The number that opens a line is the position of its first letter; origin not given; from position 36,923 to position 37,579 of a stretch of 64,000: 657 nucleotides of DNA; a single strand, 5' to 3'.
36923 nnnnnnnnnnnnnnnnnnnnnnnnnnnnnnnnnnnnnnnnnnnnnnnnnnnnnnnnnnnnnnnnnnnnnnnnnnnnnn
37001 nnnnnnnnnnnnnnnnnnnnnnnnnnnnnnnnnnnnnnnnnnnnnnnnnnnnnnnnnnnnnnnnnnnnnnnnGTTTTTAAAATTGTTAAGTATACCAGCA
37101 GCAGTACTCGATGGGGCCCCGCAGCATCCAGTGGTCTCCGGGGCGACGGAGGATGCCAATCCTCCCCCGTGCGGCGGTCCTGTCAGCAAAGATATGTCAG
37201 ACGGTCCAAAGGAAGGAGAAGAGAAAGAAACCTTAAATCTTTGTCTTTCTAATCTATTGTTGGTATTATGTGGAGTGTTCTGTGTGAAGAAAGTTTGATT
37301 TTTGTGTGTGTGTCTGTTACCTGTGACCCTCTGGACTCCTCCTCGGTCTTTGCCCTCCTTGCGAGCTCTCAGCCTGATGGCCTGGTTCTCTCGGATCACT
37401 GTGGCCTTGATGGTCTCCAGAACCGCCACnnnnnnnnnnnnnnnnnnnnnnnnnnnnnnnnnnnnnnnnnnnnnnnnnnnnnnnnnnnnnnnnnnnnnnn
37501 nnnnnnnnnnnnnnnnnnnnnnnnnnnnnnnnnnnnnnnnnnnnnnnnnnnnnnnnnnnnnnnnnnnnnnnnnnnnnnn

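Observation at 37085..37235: Mosaic breakpoint junction in the truncated mvp fragments, with short out-of-order pieces of exon 8, exon 6 and intron 5 stitched together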

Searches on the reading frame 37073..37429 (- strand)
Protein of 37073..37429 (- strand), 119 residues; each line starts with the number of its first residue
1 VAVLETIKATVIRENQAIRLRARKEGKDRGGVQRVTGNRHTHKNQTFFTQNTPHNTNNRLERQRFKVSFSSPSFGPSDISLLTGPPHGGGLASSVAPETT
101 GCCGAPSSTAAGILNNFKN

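Call 44: find_encoding_contigs(protein=window:37073-37429:-, flank=5000, max_places=6)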
Protein seq(119 aa) (119 aa): no gene with exactly this product is on record in the collection.
